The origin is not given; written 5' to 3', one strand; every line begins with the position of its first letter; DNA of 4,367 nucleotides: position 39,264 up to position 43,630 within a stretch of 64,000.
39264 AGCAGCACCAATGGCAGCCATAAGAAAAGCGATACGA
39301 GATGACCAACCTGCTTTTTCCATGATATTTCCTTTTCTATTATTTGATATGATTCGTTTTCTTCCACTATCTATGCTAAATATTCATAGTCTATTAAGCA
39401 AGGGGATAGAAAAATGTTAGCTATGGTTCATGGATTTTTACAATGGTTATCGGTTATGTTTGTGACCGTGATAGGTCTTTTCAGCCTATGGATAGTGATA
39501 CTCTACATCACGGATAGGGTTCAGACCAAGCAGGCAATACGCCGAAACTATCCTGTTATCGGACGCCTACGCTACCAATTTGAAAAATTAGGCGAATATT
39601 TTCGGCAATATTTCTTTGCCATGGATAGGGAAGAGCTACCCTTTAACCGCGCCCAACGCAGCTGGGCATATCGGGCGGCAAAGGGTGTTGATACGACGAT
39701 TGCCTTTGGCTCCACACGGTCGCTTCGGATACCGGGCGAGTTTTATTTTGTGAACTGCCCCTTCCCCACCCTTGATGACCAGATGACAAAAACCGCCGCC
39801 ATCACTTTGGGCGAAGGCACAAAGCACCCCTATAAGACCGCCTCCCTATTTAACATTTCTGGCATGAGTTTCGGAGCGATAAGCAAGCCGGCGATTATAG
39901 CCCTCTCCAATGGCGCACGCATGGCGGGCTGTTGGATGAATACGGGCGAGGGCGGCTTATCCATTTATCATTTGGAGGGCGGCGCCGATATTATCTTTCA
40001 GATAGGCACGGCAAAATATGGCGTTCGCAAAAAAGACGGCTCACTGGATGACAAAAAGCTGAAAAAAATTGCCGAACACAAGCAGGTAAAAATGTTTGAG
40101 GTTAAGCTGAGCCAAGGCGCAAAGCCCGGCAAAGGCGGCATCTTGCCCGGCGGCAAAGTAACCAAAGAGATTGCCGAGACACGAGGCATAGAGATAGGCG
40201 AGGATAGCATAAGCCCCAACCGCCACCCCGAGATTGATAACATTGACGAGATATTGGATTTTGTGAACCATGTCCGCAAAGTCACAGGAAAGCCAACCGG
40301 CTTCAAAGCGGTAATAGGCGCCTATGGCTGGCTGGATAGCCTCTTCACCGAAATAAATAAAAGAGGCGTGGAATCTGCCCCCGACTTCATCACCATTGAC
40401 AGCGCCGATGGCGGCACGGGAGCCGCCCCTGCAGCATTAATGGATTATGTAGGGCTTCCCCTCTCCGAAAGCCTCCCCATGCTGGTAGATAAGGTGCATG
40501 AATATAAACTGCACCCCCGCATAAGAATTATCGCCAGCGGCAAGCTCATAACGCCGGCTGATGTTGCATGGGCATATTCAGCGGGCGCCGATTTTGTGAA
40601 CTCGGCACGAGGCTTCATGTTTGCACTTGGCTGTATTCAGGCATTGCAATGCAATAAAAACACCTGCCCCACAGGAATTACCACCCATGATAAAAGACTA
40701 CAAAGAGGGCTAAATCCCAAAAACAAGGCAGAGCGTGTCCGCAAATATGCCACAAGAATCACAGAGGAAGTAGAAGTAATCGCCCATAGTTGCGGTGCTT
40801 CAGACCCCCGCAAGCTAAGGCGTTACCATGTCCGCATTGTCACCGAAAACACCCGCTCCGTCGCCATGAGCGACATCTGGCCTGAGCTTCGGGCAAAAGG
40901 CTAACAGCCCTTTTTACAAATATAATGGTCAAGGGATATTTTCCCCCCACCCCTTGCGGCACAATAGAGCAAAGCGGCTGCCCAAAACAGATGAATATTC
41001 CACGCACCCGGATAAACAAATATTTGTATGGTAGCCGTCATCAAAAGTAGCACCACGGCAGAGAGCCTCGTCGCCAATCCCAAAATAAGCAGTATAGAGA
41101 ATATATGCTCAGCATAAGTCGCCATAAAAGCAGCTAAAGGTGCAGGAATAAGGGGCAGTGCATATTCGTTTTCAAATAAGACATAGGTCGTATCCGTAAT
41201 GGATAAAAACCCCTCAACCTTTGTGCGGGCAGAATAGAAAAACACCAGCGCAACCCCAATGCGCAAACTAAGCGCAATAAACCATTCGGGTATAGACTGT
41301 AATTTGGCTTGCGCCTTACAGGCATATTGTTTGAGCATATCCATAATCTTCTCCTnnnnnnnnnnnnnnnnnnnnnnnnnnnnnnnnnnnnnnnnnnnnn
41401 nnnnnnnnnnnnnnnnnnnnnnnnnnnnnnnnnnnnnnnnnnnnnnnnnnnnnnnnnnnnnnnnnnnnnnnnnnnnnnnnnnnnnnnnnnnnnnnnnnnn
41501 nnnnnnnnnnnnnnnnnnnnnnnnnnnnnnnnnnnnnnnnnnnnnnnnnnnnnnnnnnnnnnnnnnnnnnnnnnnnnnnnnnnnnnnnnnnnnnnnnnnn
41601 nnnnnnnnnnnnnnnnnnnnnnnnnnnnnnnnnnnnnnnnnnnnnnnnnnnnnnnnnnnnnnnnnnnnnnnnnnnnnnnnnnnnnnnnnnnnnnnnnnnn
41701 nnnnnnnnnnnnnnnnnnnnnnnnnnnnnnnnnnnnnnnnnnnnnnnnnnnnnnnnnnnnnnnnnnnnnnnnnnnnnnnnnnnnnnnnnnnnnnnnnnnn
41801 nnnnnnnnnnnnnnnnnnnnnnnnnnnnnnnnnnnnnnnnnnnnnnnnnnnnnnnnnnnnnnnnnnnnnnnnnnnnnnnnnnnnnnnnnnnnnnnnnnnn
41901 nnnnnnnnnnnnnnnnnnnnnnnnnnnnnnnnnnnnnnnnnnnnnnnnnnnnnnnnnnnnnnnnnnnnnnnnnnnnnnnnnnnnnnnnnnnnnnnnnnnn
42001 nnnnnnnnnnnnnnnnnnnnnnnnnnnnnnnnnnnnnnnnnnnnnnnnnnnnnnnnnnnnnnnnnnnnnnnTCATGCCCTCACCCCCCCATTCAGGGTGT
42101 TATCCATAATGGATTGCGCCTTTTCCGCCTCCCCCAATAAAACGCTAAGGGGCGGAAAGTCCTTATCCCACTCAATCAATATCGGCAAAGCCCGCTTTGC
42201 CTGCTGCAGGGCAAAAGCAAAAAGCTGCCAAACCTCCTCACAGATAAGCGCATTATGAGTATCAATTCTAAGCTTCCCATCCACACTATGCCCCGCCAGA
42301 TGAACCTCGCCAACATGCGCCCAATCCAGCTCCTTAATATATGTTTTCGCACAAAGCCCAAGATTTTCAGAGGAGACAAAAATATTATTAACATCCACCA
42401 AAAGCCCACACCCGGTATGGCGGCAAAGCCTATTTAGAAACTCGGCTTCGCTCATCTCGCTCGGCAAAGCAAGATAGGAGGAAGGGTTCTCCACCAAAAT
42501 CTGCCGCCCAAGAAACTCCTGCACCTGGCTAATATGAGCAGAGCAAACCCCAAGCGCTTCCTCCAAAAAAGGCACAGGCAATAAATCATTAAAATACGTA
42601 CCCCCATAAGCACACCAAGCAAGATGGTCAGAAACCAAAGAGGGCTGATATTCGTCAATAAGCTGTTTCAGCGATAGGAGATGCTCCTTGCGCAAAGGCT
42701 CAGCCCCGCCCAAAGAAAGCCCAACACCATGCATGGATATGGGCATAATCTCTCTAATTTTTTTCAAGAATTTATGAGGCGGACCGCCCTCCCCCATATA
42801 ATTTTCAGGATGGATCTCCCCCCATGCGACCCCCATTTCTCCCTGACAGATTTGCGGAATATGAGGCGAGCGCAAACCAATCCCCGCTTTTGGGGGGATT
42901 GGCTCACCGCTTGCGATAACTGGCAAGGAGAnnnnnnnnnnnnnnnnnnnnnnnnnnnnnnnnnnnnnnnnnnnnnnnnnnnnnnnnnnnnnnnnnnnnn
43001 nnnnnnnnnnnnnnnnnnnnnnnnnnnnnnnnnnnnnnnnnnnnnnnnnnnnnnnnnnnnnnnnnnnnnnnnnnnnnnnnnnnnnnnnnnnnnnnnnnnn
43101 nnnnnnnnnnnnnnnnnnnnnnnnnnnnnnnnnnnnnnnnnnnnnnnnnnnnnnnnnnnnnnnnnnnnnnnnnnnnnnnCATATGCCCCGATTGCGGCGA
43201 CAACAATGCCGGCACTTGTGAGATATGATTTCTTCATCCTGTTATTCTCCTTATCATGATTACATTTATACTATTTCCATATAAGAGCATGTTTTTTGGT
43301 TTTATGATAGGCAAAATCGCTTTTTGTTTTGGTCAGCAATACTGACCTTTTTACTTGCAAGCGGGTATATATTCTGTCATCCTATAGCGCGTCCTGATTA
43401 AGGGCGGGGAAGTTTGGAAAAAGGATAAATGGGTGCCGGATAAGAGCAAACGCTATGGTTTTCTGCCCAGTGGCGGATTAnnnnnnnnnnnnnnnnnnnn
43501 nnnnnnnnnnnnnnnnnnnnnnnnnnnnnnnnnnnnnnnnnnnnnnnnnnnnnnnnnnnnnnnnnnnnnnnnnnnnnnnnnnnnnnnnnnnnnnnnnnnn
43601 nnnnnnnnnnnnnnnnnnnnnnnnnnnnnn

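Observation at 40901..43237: Complete bufferin-type RiPP operon: DUF2282 precursor, DUF692/MNIO enzyme, DUF2063 partner, DoxX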

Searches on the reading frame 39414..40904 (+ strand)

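Call 3: search_protein_families(library=pfam, proteins=[window:39414-40904:+], max_evalue=0.01)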
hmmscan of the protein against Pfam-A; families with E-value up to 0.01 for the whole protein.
window:39414-40904:+ (496 aa): 1 family
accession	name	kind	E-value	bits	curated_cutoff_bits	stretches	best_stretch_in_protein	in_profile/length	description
PF01645.23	Glu_synthase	-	1e-84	285.3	20.4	1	134-461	57-367/369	Conserved region in glutamate synthase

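Call 4: search_protein_families(library=ncbifam, proteins=[window:39414-40904:+], max_evalue=0.01)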
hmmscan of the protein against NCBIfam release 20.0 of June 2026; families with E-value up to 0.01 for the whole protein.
window:39414-40904:+ (496 aa): 1 family
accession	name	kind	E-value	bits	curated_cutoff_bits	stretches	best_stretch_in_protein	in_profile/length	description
NF008730.0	PRK11750.1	equivalog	3.9e-35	120.6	1047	1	144-460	859-1157/1490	glutamate synthase large subunit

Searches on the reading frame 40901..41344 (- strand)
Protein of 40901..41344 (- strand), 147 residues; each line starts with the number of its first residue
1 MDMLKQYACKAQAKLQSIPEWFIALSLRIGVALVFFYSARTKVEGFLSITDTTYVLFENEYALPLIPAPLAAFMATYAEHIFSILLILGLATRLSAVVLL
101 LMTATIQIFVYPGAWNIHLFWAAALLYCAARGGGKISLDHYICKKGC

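Call 3: search_protein_families(library=pfam, proteins=[window:40901-41344:-], max_evalue=0.01)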
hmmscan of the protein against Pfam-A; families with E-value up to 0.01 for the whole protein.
window:40901-41344:- (147 aa): 3 families
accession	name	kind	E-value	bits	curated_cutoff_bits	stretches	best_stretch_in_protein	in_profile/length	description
PF07681.17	DoxX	-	3.2e-15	57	23.6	1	24-111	2-84/85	DoxX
PF04173.18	DoxD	-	1e-08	35.7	22.7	1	74-145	70-147/167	TQO small subunit DoxD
PF07291.16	MauE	-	0.0027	18.4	27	1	23-108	4-85/128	Methylamine utilisation protein MauE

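Call 4: search_protein_families(library=ncbifam, proteins=[window:40901-41344:-], max_evalue=0.01)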
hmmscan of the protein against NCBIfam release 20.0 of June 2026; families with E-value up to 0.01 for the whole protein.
window:40901-41344:- (147 aa): 1 family
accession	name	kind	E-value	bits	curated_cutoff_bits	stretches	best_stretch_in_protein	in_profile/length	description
NF050144.1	matur_HvfX_fam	equivalog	1.1e-12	48.4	80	1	22-105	2-82/165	HvfX family Cu-binding RiPP maturation protein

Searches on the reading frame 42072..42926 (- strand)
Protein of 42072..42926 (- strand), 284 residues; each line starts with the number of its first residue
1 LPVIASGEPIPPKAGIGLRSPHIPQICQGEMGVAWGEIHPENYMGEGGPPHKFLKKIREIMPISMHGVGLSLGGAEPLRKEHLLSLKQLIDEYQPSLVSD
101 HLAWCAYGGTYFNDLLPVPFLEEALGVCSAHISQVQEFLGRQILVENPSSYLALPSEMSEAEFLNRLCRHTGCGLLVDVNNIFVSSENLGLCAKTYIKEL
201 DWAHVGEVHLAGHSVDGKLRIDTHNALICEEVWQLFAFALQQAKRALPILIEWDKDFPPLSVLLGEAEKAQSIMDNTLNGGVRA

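Call 3: search_protein_families(library=pfam, proteins=[window:42072-42926:-], max_evalue=0.01)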
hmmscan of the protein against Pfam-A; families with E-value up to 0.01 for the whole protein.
window:42072-42926:- (284 aa): 1 family
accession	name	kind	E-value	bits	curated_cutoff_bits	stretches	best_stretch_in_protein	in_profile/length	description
PF05114.20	MbnB_TglH_ChrH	-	1.7e-98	329.5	25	1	14-274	2-262/263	RiPP precursor modification enzyme MbnB/TglH/ChrH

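Call 4: search_protein_families(library=ncbifam, proteins=[window:42072-42926:-], max_evalue=0.01)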
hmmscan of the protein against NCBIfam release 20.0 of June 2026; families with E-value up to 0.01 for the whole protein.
window:42072-42926:- (284 aa): 5 families
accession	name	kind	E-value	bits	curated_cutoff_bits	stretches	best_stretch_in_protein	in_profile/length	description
NF050167.1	MNIO_BufB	equivalog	4e-103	344.3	310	1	14-271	1-262/262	MNIO family bufferin maturase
NF003818.2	PRK05409.1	equivalog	4.5e-69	232.9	360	1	14-272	2-262/264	HvfB family MNIO-type RiPP peptide maturase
NF050151.1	RiPP_MNIO_ApyH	equivalog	1.2e-22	80.4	400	1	56-276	50-282/283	multinuclear non-heme iron-dependent oxidative enzyme ApyH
TIGR04159.2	methbact_MbnB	equivalog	1.8e-16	60.5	325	1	85-237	72-222/261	methanobactin biosynthesis protein MbnB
NF050165.1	MNIO_ChrH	equivalog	2.6e-12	46.5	600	1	66-252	62-256/363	MNIO family chryseobactin maturase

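Call 27: find_related_loci(query=window:42072-42926:-, collection=genome_contigs, flank=10000)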
Query window:42072-42926:- (284 aa) in genome_contigs; peptide patterns used: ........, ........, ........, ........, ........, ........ (x = any residue, [..] = any of these).
188 stretches matched a pattern; 144 encode a relative of the query (tblastn E <= 1e-3); the best 80 are kept; 80 distinct loci.
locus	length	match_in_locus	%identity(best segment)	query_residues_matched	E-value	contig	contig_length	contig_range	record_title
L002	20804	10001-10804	49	14-276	2e-84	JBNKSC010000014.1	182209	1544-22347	MAG: Terasakiella sp. isolate B1B2.bin.14.orig k141_2748969, whole genome shotgun sequence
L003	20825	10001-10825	45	10-278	4e-84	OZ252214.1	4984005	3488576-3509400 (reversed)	MAG: Cellvibrionaceae bacterium isolate 55a8bffa-a2ad-4596-9e63-39a54d4c2177 genome assembly, chromosome: 1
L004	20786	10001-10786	48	10-266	8e-84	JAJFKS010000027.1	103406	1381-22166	MAG: Woeseiaceae bacterium isolate OFTM327 OFTM327_26, whole genome shotgun sequence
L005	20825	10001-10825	47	10-278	1e-83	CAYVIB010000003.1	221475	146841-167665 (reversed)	MAG TPA_asm: uncultured Cellvibrionaceae bacterium isolate SRP263527_co1_23 genome assembly, contig: NODE_17_length_2214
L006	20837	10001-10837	50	9-283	1e-83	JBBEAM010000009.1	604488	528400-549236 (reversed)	MAG: Rhodovibrionaceae bacterium isolate LejiaE_66_151 Lejia_E_3_length_604488_cov_93, whole genome shotgun sequence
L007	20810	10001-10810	49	10-274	2e-83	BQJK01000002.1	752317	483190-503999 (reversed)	MAG: Rhodomicrobium sp. DHS20C08 DNA, sequence2, whole genome shotgun sequence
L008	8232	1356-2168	50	8-274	2e-83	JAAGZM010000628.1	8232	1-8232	MAG: Gammaproteobacteria bacterium isolate Cli_20 CliG_CONTIG1314003, whole genome shotgun sequence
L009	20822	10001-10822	49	10-278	5e-83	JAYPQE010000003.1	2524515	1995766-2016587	MAG: Candidatus Eutrophobius brisbanensis isolate SD3109_NP_maxbin_bins.tsv.086 contig_7445_pilon, whole genome shotgun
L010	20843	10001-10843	43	10-284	2e-82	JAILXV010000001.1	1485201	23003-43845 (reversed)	MAG: Agarilytica sp. isolate PHBVgamm3 PHBVgamm3_contig_1, whole genome shotgun sequence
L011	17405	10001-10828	49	10-280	2e-81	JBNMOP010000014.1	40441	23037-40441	MAG: Gammaproteobacteria bacterium isolate 3300054698_19 Ga0535670_0001002, whole genome shotgun sequence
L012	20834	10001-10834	47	6-278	2e-81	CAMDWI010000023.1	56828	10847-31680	MAG: Klebsiella pneumoniae isolate MH-09jul19-253 genome assembly, contig: MH-09jul19-C1030, whole genome shotgun sequen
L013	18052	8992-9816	45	10-278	4e-81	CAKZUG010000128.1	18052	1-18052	MAG: uncultured Saccharophagus sp. isolate L3_Bin_METABAT__73_1 genome assembly, contig: c_000002218632, whole genome sh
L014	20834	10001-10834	47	9-282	3e-80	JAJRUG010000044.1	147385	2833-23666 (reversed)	MAG: Gammaproteobacteria bacterium isolate Dive96_bin10.163 k141_1331645, whole genome shotgun sequence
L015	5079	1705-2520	48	10-276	1e-79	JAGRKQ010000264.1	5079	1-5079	MAG: Hyphomicrobiaceae bacterium isolate HKST-UBA43 2007_140851, whole genome shotgun sequence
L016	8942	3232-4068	48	9-283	5e-79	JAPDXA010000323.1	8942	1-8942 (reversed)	MAG: Candidatus Thiodiazotropha lotti isolate KOTO2_Th1 c_000000000134, whole genome shotgun sequence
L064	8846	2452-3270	43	10-279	2e-68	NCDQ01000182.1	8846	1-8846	MAG: Caulobacter vibrioides isolate 32-67-7 04302015_32_scaffold_4855, whole genome shotgun sequence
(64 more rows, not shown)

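Call 29: search_solved_structures(query=window:42072-42926:-, max_evalue=0.001, show_alignments=1)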
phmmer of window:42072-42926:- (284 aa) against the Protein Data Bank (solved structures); distinct sequences matched with E-value up to 0.001: 8.
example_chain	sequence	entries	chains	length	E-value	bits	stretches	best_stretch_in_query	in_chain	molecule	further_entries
3bww_A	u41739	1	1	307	1.4e-44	155.9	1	33-215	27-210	Protein of unknown function DUF692/COG3220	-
8hci_D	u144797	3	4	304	8.2e-17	64.8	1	104-253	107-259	DUF692 family protein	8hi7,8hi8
7dz9_B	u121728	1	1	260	2.4e-12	50.1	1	86-258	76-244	cpMbnB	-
7dz9_A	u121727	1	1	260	2.4e-12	50.1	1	86-258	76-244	MbnB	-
7tcr_A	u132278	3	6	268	2e-09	40.5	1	86-237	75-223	Methanobactin biosynthesis cassette protein MbnB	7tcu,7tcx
7tcw_A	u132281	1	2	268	3.3e-08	36.5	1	86-237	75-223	Methanobactin biosynthesis cassette protein MbnB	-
7fc0_B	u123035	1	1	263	4.5e-08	36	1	22-231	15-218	Methanobactin biosynthesis cassette protein MbnB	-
7fc0_E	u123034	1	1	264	4.6e-08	36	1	22-231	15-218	Methanobactin biosynthesis cassette protein MbnB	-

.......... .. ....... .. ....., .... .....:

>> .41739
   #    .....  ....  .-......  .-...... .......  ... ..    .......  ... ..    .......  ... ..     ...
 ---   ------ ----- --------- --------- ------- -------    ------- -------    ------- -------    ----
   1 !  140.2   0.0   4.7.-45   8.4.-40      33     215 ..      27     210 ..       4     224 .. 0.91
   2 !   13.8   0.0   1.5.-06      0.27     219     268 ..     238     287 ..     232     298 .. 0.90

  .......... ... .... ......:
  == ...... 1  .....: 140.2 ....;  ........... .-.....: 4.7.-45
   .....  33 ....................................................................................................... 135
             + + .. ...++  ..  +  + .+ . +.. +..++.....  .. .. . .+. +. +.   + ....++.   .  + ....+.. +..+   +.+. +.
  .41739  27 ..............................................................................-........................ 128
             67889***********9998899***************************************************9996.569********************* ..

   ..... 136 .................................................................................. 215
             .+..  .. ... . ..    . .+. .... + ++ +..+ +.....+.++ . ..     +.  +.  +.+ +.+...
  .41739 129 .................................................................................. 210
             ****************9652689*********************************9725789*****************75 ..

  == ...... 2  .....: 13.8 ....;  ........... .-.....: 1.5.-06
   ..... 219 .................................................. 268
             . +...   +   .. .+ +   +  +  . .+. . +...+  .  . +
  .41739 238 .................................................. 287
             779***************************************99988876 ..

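Call 36: search_protein_families(library=pfam, proteins=[L064:1360-1899:-, L064:729-1373:-], max_evalue=0.001)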
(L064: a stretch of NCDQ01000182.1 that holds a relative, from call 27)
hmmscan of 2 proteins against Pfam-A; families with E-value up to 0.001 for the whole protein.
L064:1360-1899:- (179 aa): 4 families
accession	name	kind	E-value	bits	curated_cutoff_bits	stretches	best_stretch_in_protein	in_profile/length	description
PF04542.20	Sigma70_r2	-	4.7e-14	52.4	24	1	33-93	7-69/71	Sigma-70 region 2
PF04545.22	Sigma70_r4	-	7.1e-11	41.9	24.1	1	123-170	1-48/50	Sigma-70, region 4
PF08281.18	Sigma70_r4_2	-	5.9e-10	39.1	25.7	1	119-170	3-54/54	Sigma-70, region 4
PF07638.17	Sigma70_ECF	-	2.6e-06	27.9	21.1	1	17-167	13-176/185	ECF sigma factor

L064:729-1373:- (214 aa): 1 family
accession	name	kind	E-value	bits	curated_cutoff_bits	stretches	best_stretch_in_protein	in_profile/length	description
PF06532.16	NrsF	-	6.2e-62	209.5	26.8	1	10-214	1-204/204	Negative regulator of sigma F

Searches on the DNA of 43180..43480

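Call 63: search_rna_families(source=window, start=43180, end=43480, threshold=evalue, max_evalue=1)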
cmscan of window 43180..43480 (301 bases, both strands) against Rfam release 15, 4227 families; matches with E-value up to 1: 2.
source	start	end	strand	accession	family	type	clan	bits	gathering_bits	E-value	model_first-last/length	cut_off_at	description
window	43227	43298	+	RF02189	ST7-OT4_3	Gene; lncRNA;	-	17.4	50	0.052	220-302/302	no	ST7 overlapping transcript 4 conserved region 3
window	43238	43311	+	RF03246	MIR1515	Gene; miRNA;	-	16.6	140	0.77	33-106/137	no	MIR1515 microRNA precursor family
